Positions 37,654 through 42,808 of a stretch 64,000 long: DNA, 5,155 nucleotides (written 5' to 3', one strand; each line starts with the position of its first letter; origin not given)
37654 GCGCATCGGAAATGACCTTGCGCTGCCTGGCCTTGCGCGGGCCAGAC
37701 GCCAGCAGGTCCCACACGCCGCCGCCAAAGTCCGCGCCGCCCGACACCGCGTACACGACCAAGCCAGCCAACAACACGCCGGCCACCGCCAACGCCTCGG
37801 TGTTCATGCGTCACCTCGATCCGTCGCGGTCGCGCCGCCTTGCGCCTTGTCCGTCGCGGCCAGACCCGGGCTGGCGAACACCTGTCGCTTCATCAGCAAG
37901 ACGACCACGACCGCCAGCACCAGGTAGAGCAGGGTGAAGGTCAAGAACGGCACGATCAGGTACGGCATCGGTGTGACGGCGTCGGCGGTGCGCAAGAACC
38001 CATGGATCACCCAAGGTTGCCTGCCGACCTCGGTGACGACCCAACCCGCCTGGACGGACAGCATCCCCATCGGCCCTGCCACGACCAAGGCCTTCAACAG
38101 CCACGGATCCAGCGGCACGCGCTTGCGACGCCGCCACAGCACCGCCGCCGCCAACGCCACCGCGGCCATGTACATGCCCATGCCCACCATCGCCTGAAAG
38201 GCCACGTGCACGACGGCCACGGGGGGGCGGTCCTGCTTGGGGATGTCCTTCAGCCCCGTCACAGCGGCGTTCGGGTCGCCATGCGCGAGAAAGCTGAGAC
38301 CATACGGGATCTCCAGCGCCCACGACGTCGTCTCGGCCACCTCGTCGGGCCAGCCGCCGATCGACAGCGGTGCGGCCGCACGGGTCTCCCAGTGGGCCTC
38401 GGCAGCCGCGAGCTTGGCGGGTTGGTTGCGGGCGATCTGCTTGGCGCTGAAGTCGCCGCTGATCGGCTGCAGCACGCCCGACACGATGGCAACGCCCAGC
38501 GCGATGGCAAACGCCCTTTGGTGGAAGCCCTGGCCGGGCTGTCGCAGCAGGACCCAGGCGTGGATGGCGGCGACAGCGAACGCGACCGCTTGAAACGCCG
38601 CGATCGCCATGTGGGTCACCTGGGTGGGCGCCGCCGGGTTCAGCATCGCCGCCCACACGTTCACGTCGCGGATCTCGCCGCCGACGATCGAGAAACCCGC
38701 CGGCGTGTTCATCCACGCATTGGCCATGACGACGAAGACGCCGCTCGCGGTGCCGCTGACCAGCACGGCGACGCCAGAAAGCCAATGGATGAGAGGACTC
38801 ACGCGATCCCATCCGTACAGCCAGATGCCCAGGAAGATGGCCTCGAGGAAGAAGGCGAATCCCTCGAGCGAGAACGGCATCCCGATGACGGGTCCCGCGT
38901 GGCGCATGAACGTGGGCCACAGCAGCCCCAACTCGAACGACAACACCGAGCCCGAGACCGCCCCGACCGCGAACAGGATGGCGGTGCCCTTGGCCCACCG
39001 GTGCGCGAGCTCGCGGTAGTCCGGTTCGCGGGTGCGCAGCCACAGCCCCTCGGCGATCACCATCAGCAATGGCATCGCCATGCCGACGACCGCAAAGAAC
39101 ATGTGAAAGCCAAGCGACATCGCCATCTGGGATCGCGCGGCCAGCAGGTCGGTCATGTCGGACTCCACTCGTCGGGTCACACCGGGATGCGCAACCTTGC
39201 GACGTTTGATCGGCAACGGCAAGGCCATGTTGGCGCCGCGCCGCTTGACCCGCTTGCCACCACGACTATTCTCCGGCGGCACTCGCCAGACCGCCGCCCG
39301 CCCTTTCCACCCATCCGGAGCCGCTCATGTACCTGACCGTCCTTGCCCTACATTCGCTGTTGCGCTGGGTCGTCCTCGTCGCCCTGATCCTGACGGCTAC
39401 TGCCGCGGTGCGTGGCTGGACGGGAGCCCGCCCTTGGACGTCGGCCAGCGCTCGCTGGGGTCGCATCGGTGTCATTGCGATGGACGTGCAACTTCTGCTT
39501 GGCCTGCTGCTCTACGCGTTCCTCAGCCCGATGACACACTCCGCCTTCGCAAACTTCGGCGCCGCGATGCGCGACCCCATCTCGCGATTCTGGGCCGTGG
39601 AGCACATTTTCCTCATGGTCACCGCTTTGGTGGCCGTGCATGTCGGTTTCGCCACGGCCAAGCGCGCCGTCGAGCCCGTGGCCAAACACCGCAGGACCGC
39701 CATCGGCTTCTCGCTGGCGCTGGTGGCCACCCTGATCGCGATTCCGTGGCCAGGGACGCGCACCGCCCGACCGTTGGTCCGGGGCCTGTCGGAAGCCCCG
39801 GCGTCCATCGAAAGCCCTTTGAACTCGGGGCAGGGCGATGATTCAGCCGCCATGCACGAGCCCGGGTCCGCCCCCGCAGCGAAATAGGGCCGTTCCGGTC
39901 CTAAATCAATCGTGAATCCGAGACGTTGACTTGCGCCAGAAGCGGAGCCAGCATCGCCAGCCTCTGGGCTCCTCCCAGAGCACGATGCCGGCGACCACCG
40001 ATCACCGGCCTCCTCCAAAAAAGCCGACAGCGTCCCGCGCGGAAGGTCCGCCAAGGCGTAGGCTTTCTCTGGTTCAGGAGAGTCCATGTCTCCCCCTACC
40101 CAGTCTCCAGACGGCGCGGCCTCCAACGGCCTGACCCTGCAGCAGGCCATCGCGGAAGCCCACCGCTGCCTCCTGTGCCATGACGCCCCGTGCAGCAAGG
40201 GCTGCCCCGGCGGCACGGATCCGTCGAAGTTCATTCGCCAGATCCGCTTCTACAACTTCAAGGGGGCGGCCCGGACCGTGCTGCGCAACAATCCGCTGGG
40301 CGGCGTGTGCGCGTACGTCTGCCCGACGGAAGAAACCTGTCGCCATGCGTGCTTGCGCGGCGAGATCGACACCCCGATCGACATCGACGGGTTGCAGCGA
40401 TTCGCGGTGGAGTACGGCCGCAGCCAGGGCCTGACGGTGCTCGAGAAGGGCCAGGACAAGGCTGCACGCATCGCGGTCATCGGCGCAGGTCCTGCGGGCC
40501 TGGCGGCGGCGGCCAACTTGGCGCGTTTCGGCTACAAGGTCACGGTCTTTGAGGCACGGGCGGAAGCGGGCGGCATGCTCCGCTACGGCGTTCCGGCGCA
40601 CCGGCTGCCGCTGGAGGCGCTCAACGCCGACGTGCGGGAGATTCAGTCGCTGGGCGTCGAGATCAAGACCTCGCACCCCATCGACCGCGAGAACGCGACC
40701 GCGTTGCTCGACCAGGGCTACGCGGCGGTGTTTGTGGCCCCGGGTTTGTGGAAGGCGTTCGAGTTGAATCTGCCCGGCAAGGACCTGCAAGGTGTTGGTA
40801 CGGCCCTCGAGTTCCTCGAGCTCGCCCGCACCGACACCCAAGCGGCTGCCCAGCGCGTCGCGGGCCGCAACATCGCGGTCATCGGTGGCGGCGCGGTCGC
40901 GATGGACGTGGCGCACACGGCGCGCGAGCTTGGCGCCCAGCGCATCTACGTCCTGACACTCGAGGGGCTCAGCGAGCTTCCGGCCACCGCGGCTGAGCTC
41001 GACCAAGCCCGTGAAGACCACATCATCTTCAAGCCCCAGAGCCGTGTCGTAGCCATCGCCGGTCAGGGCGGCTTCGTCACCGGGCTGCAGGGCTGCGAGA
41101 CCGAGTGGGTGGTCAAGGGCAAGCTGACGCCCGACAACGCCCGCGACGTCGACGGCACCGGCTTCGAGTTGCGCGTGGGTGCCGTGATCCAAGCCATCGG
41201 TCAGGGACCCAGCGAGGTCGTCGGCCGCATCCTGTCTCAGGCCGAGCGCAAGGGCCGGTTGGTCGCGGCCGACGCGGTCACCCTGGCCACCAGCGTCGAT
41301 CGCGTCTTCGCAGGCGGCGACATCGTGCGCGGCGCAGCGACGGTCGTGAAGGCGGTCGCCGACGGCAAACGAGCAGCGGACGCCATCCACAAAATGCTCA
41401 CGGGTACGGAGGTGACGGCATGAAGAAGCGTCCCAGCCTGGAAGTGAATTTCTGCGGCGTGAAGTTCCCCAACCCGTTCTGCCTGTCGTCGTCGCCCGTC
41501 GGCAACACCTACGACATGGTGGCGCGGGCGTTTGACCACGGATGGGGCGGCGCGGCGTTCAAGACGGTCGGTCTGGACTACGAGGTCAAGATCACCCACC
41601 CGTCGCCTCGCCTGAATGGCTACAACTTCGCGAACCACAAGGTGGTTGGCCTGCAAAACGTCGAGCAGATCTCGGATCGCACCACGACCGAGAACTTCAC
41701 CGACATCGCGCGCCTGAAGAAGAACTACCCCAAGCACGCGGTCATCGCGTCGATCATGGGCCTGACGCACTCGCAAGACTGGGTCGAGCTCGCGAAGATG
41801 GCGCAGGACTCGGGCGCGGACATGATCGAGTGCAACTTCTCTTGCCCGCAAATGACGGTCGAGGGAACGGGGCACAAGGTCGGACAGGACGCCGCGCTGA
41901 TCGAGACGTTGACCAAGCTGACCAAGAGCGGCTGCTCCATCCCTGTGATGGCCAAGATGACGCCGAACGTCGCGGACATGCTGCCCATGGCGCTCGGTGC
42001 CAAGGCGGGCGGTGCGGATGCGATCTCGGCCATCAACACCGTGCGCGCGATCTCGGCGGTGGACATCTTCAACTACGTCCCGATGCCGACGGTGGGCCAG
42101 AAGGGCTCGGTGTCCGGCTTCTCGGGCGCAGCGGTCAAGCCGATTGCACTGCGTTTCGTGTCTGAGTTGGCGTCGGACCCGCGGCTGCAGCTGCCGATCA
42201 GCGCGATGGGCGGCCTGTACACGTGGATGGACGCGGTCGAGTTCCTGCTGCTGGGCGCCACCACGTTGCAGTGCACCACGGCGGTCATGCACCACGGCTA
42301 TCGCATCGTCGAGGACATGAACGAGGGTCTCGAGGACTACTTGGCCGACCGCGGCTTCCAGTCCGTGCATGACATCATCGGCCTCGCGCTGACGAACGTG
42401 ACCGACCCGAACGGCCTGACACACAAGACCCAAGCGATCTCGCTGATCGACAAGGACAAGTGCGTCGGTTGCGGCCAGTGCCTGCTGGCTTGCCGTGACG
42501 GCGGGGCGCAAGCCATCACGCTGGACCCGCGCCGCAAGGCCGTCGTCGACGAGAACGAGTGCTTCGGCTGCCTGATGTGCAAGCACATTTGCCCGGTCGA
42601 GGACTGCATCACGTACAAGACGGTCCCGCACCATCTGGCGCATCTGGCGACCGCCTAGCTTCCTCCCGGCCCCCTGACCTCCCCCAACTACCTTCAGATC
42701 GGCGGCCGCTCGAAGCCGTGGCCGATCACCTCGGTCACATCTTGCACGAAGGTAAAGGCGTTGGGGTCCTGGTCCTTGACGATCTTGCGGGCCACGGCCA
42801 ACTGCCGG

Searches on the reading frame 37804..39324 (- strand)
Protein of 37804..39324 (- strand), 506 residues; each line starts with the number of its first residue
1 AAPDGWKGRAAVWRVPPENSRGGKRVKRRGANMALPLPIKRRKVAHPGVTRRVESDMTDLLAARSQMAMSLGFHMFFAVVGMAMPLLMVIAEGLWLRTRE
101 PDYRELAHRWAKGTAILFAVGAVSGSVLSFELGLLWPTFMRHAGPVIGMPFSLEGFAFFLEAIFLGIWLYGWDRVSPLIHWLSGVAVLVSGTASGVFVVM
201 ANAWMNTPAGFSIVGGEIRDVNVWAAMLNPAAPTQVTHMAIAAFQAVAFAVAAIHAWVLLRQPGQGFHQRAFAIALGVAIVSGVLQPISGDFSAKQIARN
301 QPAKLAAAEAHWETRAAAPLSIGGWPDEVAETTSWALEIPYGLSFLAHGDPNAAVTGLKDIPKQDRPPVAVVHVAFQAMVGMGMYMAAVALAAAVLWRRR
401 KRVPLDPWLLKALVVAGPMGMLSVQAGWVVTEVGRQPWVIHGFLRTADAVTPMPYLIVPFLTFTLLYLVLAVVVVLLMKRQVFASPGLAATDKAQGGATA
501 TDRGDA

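Call 89: search_protein_families(library=pfam, proteins=[window:37804-39324:-], max_evalue=0.0001)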
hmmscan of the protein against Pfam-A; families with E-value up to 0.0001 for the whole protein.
window:37804-39324:- (506 aa): 1 family
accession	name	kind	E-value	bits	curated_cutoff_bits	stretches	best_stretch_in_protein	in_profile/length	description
PF01654.22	Cyt_bd_oxida_I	-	5.1e-147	490.2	26.2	1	63-483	2-415/418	Cytochrome bd terminal oxidase subunit I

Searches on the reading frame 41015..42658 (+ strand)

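Call 89: search_protein_families(library=pfam, proteins=[window:41015-42658:+], max_evalue=0.0001)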
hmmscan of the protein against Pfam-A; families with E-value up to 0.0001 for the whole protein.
window:41015-42658:+ (547 aa): 6 families
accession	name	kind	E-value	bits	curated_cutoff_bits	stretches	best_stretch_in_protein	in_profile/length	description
PF01180.27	DHO_dh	-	6e-38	131.1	27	1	142-443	2-291/291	Dihydroorotate dehydrogenase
PF14697.11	Fer4_21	-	2.9e-17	63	35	1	477-533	2-58/59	4Fe-4S dicluster domain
PF00037.32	Fer4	-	2.5e-07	30.7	21.1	0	478-493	3-18/24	4Fe-4S binding domain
PF12838.12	Fer4_7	-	4.2e-07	30.8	27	1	482-528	1-50/52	4Fe-4S dicluster domain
PF13237.11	Fer4_10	-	3.2e-05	24.2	25.5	1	477-527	3-53/53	4Fe-4S dicluster domain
PF12837.12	Fer4_6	-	6.6e-05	23.1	25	1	478-495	4-21/24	4Fe-4S binding domain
